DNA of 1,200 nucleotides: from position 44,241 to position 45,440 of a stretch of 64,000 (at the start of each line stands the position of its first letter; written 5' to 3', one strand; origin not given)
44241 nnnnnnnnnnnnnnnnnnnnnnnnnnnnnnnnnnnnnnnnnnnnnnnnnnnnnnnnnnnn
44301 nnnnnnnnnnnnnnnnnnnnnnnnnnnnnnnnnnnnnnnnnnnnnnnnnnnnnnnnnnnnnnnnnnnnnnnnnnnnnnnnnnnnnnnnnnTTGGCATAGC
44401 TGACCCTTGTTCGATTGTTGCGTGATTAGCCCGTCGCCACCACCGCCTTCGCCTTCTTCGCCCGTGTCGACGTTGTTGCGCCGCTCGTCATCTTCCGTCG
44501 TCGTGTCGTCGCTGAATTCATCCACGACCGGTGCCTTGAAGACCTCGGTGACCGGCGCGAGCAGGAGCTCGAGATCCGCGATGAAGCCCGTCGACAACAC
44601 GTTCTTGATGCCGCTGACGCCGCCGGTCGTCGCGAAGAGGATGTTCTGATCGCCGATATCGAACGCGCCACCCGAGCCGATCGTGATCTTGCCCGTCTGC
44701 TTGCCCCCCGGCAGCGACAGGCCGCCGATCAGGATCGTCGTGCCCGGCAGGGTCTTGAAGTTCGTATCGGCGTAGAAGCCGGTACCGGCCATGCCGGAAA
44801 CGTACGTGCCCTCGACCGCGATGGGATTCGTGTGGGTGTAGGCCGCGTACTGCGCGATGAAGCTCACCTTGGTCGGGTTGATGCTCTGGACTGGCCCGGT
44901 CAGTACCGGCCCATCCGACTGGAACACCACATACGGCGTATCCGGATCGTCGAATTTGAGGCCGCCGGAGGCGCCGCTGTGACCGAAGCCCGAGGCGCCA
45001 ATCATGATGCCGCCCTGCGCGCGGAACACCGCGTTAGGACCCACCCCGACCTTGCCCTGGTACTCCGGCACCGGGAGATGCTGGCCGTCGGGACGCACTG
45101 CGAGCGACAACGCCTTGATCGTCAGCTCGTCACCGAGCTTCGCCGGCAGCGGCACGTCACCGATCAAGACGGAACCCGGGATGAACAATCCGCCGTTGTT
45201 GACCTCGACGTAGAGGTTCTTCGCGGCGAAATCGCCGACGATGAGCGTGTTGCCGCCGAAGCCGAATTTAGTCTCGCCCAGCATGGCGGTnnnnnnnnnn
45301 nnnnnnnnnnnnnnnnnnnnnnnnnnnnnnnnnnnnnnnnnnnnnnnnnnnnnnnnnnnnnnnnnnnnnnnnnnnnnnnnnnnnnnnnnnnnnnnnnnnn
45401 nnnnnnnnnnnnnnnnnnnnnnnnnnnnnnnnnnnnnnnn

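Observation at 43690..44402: TpsA2 and the translationally coupled FecR protein both end in ...C-Q-stop with an odd Cys count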

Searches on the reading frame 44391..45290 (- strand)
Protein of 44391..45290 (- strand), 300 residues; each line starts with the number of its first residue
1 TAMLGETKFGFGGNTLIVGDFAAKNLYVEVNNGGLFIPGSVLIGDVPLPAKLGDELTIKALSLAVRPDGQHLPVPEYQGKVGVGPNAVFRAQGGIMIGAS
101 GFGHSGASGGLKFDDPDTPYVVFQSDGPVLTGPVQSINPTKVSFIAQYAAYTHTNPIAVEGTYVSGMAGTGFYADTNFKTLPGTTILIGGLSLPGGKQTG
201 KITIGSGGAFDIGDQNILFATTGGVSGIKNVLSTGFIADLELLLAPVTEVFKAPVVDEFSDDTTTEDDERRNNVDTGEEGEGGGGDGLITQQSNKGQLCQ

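Call 75: predict_structure(alignment_id=A2)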
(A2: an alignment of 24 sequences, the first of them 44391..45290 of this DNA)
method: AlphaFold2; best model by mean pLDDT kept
length: 300 residues; sequences in the alignment: 24
mean_pLDDT: 83.2   pTM: 0.78
mean pLDDT of the five models: 83.2, 82.6, 82.5, 82.3, 81.6
residues with pLDDT >= 90: 206; 70-90: 28; 50-70: 14; < 50: 52
segments of 3 or more residues with pLDDT < 50: 245-254, 260-268, 270-300
pLDDT, mean of each block of 10 residues (from residue 1): 89 95 98 96 97 96 91 93 97 92 64 95 97 91 94 97 90 94 92 94 96 96 96 94 52 49 47 41 36 37
secondary structure, 60 per line:
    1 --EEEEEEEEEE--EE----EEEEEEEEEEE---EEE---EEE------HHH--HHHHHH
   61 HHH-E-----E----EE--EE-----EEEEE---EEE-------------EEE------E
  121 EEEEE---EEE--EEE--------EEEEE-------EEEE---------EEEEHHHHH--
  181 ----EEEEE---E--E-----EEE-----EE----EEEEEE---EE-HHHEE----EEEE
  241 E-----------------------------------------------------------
elements in order: E3-12 E21-31 E35-37 E41-43 H55-63 E87-91 E95-97 E111-113 E120-125 E129-131 E134-136 E145-149 E157-160 E170-173 H174-178 E185-189 E202-204 E216-221 E237-241

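Call 81: fold_search(model_id=the predicted structure, library=pdb)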
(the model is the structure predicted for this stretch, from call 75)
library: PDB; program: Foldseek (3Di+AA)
matches with E <= 10: 23; with E <= 0.001: 0
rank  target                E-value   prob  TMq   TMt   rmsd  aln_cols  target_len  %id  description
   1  6n2b_A                7.1e-01  0.06  0.17  0.15  12.6       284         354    9  The Crystal Structure of Caldicellulosiruptor kristjanssonii Tapirin C-terminal domain (released 2018-12-19)
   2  5kkd_B                1.9e+00  0.04  0.16  0.21  13.7       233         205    9  Truncated hemolysin A Y134A from P. mirabilis at 2.1 Angstroms resolution crystallized in a high salt condition (released 2017-03-22)
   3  7xz8                  1.9e+00  0.02  0.17  0.13  17.3       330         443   10  Mutant (K141A) of the N-terminal domain of fucoidan lyase FdlA (released 2022-09-28)
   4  7bwy_A                1.9e+00  0.02  0.12  0.16  17.8       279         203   10  Crystal structure of ice-binding protein from an Antarctic ascomycete, Antarctomyces psychrotrophicus. (released 2020-05-27)
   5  5kkd_A                2.9e+00  0.03  0.17  0.23  13.7       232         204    9  Truncated hemolysin A Y134A from P. mirabilis at 2.1 Angstroms resolution crystallized in a high salt condition (released 2017-03-22)
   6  7xzf_A                3.1e+00  0.01  0.14  0.11  17.3       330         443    8  Wild type of the N-terminal domain of fucoidan lyase FdlA (released 2022-09-28)
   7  2xty_A                3.4e+00  0.02  0.16  0.20  15.1       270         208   10  Structure of QnrB1 (R167E-Trypsin Treated), a plasmid-mediated fluoroquinolone resistance protein (released 2010-10-27)
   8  7bwx_A                3.6e+00  0.02  0.14  0.17  18.6       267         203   10  Crystal structure of ice-binding protein from an Antarctic ascomycete, Antarctomyces psychrotrophicus. (released 2020-05-27)
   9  5c1e                  4.0e+00  0.01  0.16  0.16  16.0       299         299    9  Crystal Structure of the Pectin Methylesterase from Aspergillus niger in Penultimately Deglycosylated Form (N-acetylgluc (released 2015-07-01)
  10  6qvi_A                4.0e+00  0.01  0.12  0.08  20.5       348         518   11  Crystal structure of competence-associated pilin ComZ from Thermus thermophilus (released 2019-05-29)
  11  1qjv_A                4.6e+00  0.01  0.15  0.13  16.0       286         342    9  Pectin methylesterase PemA from Erwinia chrysanthemi (released 2000-07-14)
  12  6a8k                  5.1e+00  0.01  0.15  0.17  20.1       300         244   11  Crystal structure of Ice-binding Protein from a Sea-Ice Microalga (released 2018-11-07)
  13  5sz8_A                5.6e+00  0.01  0.15  0.19  13.8       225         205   12  Truncated hemolysin A Q125A/Y134A from P. mirabilis at 1.8 Angstroms resolution crystallized in a high salt condition (released 2017-03-22)
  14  8tne_B                5.9e+00  0.01  0.15  0.14  17.2       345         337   10  Crystal structure of bacterial pectin methylesterase Pme8A from rumen Butyrivibrio (released 2023-08-16)
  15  4pmh                  5.9e+00  0.01  0.15  0.13  18.1       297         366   12  The structure of rice weevil pectin methyl esterase (released 2014-11-12)
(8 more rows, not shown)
